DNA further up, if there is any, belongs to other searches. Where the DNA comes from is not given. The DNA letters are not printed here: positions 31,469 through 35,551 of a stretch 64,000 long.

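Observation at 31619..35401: Intact orphan 1260-aa protein with only a C-terminal PD-(D/E)xK signature: candidate undescribed single-gene defence factor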

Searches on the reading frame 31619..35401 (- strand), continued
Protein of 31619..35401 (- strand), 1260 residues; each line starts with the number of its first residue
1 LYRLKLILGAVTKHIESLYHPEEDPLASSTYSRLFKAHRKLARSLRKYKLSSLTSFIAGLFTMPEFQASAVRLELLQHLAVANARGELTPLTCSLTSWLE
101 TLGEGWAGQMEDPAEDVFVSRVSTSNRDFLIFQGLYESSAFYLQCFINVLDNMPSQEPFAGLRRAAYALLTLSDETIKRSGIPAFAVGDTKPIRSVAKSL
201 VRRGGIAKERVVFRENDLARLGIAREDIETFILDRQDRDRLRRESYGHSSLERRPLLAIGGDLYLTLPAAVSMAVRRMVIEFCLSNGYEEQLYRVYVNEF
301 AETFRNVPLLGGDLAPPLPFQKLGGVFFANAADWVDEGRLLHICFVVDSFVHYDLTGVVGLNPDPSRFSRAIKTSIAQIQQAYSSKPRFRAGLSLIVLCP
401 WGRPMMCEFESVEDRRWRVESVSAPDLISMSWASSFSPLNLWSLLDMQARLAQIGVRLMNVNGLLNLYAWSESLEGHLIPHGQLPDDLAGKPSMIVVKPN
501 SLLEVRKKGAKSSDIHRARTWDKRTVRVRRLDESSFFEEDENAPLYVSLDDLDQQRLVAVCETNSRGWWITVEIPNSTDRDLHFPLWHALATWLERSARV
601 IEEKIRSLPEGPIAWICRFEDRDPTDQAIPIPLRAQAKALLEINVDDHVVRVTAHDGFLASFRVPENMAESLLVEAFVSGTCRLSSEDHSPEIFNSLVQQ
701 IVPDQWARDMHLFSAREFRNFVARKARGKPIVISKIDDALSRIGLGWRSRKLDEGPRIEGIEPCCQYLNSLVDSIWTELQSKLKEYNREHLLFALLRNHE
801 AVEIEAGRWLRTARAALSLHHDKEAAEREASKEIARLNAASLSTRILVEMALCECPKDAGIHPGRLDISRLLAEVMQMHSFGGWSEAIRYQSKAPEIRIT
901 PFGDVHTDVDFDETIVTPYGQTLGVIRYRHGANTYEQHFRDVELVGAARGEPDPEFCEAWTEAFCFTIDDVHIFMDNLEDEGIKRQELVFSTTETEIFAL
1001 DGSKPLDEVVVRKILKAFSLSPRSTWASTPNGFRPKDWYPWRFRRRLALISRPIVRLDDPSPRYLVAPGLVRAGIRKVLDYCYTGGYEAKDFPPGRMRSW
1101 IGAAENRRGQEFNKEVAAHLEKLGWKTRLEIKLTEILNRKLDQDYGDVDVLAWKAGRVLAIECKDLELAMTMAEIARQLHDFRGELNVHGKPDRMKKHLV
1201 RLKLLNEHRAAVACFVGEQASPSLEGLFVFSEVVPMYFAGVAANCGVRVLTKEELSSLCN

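Call 18: find_homologous_proteins(query=window:31619-35401:-, max_evalue=0.00001)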
Query window:31619-35401:- (1260 aa): 144 proteins with E <= 0.00001 among 8000 candidates; the best 120 are listed.
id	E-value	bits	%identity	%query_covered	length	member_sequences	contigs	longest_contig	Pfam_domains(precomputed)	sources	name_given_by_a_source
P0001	0.0e+0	2905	100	100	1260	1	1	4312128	PF28173.1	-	-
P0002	0.0e+0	2122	74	98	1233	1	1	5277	PF28173.1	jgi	-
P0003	0.0e+0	1793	64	97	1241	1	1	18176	PF28173.1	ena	-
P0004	0.0e+0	1788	63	97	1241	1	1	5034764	PF28173.1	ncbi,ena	-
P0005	0.0e+0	1764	61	99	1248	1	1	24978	PF28173.1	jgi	jgi:hypothetical protein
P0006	0.0e+0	1683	59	99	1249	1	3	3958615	PF28173.1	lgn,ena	-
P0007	0.0e+0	1674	59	99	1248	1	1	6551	PF28173.1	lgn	-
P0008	0.0e+0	1584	55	98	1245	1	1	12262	PF28173.1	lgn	-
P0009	0.0e+0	1544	55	97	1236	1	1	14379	PF28173.1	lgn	-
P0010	0.0e+0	1538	55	98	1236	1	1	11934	PF28173.1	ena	-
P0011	0.0e+0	1526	55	95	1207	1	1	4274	PF28173.1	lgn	-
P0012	0.0e+0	1522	55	98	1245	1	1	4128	PF28173.1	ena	-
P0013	0.0e+0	1517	54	98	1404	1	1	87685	PF28173.1,PF10387.15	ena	-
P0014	0.0e+0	1516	53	98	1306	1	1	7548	PF28173.1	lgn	-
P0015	0.0e+0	1506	54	98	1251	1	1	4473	PF28173.1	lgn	-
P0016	0.0e+0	1505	53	98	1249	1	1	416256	PF28173.1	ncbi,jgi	-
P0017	0.0e+0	1496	54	95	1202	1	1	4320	PF28173.1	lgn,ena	-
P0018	0.0e+0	1494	53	100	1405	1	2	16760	PF28173.1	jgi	jgi:hypothetical protein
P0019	0.0e+0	1493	54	98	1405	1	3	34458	PF28173.1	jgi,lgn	jgi:hypothetical protein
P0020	0.0e+0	1479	55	95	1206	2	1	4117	PF28173.1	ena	-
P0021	0.0e+0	1478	53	98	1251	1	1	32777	PF28173.1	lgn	-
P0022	0.0e+0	1477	52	98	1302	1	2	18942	PF28173.1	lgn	-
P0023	0.0e+0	1473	52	99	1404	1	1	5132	PF28173.1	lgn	-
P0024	0.0e+0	1462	52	98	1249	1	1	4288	PF28173.1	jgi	jgi:hypothetical protein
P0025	0.0e+0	1447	52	97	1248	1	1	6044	PF28173.1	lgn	-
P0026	0.0e+0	1381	50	97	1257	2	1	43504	PF28173.1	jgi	jgi:hypothetical protein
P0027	0.0e+0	1360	49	98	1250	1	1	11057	PF28173.1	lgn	-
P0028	0.0e+0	1355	49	97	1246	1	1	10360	PF28173.1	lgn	-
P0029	0.0e+0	1295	48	97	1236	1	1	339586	PF28173.1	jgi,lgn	-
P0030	0.0e+0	1257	48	97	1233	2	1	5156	PF28173.1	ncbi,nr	ncbi:MAG: hypothetical protein OXB95_11185 [Rhodobacteraceae bacterium]|nr:hypothetical protein [Par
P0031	0.0e+0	1248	47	98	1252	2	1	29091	PF28173.1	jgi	jgi:hypothetical protein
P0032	0.0e+0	1206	45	98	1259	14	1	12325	PF28173.1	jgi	jgi:hypothetical protein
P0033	1.4e-284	965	39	98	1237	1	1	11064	PF28173.1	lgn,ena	-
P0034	3.2e-263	895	37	97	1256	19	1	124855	PF28173.1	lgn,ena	-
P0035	6.8e-259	880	37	97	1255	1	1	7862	PF28173.1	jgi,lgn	jgi:hypothetical protein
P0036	2.5e-258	878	37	98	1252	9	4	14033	PF28173.1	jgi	-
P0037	9.9e-258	876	39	93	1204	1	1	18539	PF28173.1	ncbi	-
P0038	1.8e-255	869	37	95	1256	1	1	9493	PF28173.1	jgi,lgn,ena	-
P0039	3.4e-255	868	37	97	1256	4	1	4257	PF28173.1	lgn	-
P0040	3.5e-255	868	37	95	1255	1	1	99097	PF28173.1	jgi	jgi:hypothetical protein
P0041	2.6e-253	862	37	94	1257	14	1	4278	PF28173.1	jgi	jgi:hypothetical protein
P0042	4.2e-253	861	39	91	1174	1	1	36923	PF28173.1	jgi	jgi:hypothetical protein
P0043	6.5e-253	860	36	97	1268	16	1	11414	PF28173.1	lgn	-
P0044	2.0e-252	859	36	98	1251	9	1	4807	PF28173.1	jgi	-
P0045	9.6e-251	853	37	95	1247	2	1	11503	PF28173.1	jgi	jgi:hypothetical protein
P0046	1.6e-250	852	36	97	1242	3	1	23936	PF28173.1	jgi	jgi:hypothetical protein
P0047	1.9e-250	852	36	97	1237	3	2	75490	PF28173.1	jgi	jgi:hypothetical protein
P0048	7.2e-250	850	36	98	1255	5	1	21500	PF28173.1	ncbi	ncbi:MAG: hypothetical protein WA639_21640 [Candidatus Acidiferrum sp.]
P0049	2.2e-249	849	36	98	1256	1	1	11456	PF28173.1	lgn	-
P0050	2.5e-249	849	37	95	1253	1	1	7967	PF28173.1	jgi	jgi:hypothetical protein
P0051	9.4e-249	847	37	96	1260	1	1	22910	PF28173.1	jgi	jgi:hypothetical protein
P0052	1.1e-248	846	36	97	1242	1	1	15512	PF28173.1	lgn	-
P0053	3.6e-248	845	36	97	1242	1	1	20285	PF28173.1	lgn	-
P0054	5.7e-248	844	37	96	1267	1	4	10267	PF28173.1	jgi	jgi:hypothetical protein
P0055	4.4e-247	841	38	96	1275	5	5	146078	PF28173.1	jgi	jgi:hypothetical protein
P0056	7.9e-247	840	36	98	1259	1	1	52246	PF28173.1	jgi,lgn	jgi:hypothetical protein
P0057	9.8e-247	840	35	98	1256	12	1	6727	PF28173.1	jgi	jgi:hypothetical protein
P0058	1.4e-245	836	36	94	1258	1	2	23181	PF28173.1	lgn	-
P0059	2.3e-245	835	36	98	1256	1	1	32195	PF28173.1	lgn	-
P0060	2.4e-245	835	37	95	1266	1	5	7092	PF28173.1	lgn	-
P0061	5.8e-245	834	35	96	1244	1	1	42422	PF28173.1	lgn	-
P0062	1.3e-244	833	36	98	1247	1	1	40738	PF28173.1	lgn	-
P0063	2.4e-244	832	37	96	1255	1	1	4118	PF28173.1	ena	-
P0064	5.8e-244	831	47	63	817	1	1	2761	PF28173.1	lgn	-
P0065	7.0e-244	831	37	97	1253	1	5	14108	PF28173.1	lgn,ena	-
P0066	7.7e-243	827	37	98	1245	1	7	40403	PF28173.1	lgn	-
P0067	1.3e-241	823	37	95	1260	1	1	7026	PF28173.1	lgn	-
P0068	1.5e-241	823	35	96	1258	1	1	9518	PF28173.1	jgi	jgi:hypothetical protein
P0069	1.8e-241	823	37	97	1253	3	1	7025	PF28173.1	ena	-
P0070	2.0e-241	822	36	97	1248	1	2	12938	PF28173.1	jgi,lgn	jgi:hypothetical protein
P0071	3.6e-241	822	36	97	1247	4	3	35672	PF28173.1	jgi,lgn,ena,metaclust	metaclust:\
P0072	7.2e-241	821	36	96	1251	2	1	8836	PF28173.1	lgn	-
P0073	8.1e-238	810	35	96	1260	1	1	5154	PF28173.1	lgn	-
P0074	8.5e-238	810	36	97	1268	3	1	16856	PF28173.1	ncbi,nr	ncbi:MAG: hypothetical protein PHH58_04090 [Rhodoferax sp.]|nr:hypothetical protein [Rhodoferax sp.]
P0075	9.0e-237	807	37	96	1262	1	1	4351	PF28173.1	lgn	-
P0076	9.6e-237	807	36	97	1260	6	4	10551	PF28173.1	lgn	-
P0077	1.1e-236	807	35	95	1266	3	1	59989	PF28173.1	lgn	-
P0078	2.1e-236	806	36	94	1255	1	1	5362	PF28173.1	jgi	jgi:hypothetical protein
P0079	3.2e-236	805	36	95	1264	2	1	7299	PF28173.1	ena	-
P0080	9.4e-235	800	36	96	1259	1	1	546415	PF28173.1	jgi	jgi:hypothetical protein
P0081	1.1e-234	800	36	96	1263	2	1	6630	PF28173.1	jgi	-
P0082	1.2e-234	800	34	97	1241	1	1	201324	PF28173.1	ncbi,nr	ncbi:MAG: hypothetical protein SFV18_18290 [Bryobacteraceae bacterium]|nr:hypothetical protein [Bryo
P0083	4.8e-234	798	35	94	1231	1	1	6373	PF28173.1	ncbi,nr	ncbi:MAG TPA: hypothetical protein VHN11_13415, partial [Xanthobacteraceae bacterium]|nr:hypothetica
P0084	7.4e-234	797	35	96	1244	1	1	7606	PF28173.1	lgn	-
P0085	8.6e-234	797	35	97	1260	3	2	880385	PF28173.1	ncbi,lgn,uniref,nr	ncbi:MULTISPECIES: hypothetical protein [unclassified Mesorhizobium]|uniref:hypothetical protein n=1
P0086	1.4e-232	793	35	97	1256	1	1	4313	PF28173.1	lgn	-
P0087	2.1e-232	792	35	98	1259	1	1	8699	PF28173.1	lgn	-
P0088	7.1e-232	791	36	97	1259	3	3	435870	PF28173.1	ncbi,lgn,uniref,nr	ncbi:hypothetical protein JK169_01845 [Acetobacter persici]|uniref:hypothetical protein n=1 Tax=Acet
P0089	8.2e-232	791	37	95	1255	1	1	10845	PF28173.1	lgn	-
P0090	7.1e-231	787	36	96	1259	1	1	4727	PF28173.1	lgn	-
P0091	2.2e-227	776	34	96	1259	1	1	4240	PF28173.1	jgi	jgi:hypothetical protein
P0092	8.7e-226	771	34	96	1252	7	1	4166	PF28173.1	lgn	-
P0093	3.0e-225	769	35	95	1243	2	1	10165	PF28173.1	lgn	-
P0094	4.5e-224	765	34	93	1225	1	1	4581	PF28173.1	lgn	-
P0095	4.7e-223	761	33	97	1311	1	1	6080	PF28173.1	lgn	-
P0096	6.5e-223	761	33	96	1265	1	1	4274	PF28173.1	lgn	-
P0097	5.8e-221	755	34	97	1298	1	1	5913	PF28173.1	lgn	-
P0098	8.7e-221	754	36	93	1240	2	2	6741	PF28173.1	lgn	-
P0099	1.8e-220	753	34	95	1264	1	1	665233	PF28173.1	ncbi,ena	-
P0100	4.0e-220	752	35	96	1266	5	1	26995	PF28173.1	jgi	jgi:hypothetical protein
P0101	7.2e-218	744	35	94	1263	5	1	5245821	PF28173.1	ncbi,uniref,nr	ncbi:hypothetical protein [Caulobacter sp. FWC2]|uniref:hypothetical protein n=1 Tax=Caulobacter sp.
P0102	4.2e-216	738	34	98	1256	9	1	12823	PF28173.1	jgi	jgi:hypothetical protein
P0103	1.9e-214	733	34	98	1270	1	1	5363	PF28173.1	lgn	-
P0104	4.8e-210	718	34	96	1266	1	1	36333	PF28173.1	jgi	jgi:hypothetical protein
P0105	1.0e-209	717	32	96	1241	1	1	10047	PF28173.1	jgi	jgi:hypothetical protein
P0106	5.4e-205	702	33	98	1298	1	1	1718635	PF28173.1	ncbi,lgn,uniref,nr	ncbi:hypothetical protein [Amorphus orientalis]|uniref:Uncharacterized protein n=1 Tax=Amorphus orie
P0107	1.9e-204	700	34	97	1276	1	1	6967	PF28173.1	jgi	jgi:hypothetical protein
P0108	1.1e-199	684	32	96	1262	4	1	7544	PF28173.1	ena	-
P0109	9.0e-197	674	33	95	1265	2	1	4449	PF28173.1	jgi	jgi:hypothetical protein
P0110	5.2e-196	672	33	96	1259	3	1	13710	PF28173.1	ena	-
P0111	5.1e-194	665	30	98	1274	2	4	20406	PF28173.1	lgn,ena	-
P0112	1.5e-193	664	33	96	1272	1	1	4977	PF28173.1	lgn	-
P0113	3.5e-192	659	31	97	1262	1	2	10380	PF28173.1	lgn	-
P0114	7.0e-191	655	33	95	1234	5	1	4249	PF28173.1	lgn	-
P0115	2.2e-189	650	31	97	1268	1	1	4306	PF28173.1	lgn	-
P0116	9.3e-189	648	30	97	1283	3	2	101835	PF28173.1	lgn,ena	-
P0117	4.0e-187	642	33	96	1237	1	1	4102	PF28173.1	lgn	-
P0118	1.1e-186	641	35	79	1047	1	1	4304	PF28173.1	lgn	-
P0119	1.1e-185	638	32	97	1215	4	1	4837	PF28173.1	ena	-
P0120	5.3e-185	635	33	95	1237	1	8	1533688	PF28173.1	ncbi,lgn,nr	nr:hypothetical protein [Amylibacter sp.]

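Call 24: find_encoding_contigs(protein=P0004, flank=10000, max_places=3)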
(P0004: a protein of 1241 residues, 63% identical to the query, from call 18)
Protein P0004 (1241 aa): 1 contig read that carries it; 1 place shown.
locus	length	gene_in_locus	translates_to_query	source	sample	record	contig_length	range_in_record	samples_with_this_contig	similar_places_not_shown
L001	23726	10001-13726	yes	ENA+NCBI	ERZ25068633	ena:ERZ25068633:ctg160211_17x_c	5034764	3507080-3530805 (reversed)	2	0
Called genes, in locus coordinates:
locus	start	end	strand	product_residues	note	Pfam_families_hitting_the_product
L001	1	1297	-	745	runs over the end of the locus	-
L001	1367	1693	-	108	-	-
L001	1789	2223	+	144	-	PF03203:MerC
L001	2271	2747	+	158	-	PF01475:FUR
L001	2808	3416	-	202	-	PF08856:DUF1826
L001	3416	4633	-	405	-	PF02492:cobW, PF07683:CobW_C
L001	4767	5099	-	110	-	-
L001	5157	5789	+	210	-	PF06041:DUF924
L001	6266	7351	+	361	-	-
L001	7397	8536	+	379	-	-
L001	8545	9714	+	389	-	PF03235:GmrSD_N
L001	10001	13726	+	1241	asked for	PF28173:Upx-like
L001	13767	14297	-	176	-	-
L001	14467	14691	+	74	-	PF12728:HTH_17 (weak)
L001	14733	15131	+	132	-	-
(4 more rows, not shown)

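Call 25: find_encoding_contigs(protein=P0006, flank=10000, max_places=3)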
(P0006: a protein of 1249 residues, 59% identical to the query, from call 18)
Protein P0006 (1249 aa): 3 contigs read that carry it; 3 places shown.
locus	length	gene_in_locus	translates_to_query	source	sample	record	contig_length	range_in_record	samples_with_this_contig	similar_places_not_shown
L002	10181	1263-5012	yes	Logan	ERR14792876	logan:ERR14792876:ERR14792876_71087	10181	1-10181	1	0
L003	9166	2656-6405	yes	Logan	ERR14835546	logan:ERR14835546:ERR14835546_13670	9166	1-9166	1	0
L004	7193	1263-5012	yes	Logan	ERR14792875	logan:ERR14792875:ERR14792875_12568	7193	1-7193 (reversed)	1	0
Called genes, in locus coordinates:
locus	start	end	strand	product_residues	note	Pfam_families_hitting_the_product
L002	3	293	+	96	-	?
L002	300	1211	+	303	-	PF08843:AbiEii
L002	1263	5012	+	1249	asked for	PF28173:Upx-like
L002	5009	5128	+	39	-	-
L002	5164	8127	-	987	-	PF04313:HSDR_N, PF00270:DEAD (faint), PF04851:ResIII, PF18766:SWI2_SNF2, PF22679:T1R_D3-like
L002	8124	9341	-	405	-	PF01420:Methylase_S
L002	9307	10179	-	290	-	?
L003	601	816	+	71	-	-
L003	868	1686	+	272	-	PF17194:AbiEi_3_N, PF11459:AbiEi_3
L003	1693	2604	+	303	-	PF08843:AbiEii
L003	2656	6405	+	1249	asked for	PF28173:Upx-like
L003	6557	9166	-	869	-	?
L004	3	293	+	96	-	?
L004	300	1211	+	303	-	PF08843:AbiEii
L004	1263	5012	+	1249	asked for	PF28173:Upx-like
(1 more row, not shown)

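Call 27: find_encoding_contigs(protein=P0003, flank=8000, max_places=2)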
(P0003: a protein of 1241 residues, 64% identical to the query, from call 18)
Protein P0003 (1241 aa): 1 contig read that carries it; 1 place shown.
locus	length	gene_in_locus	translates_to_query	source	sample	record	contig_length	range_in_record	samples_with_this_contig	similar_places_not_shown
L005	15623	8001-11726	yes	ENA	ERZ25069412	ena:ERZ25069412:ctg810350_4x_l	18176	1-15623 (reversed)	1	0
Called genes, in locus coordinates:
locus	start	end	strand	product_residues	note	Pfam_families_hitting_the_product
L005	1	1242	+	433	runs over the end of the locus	PF10117:McrBC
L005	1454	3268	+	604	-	PF01555:N6_N4_Mtase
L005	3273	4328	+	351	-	PF04851:ResIII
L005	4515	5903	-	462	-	-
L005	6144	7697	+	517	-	-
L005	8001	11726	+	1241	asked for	PF28173:Upx-like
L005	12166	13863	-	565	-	PF01580:FtsK_SpoIIIE (faint), PF01935:DUF87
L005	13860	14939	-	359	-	PF13289:SIR2_2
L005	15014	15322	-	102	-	-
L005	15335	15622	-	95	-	?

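Call 28: find_encoding_contigs(protein=P0005, flank=8000, max_places=2)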
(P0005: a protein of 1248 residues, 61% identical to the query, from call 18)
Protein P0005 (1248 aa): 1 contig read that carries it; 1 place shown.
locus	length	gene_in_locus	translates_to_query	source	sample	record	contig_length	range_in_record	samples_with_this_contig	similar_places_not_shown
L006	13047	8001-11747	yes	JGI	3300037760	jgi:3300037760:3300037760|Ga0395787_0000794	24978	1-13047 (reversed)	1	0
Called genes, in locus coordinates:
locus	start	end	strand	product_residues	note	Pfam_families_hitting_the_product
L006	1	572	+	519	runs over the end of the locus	PF12161:HsdM_N, PF02384:N6_Mtase, PF01170:UPF0020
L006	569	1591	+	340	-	PF13310:Virulence_RhuM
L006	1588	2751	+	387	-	PF01420:Methylase_S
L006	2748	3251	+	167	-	-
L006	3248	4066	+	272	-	PF18144:SMODS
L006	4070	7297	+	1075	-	PF04313:HSDR_N, PF04851:ResIII, PF18766:SWI2_SNF2, PF22679:T1R_D3-like, PF11867:T1RH-like_C (weak)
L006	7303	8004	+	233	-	PF01863:YgjP-like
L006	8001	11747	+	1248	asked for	PF28173:Upx-like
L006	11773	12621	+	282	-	-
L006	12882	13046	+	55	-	?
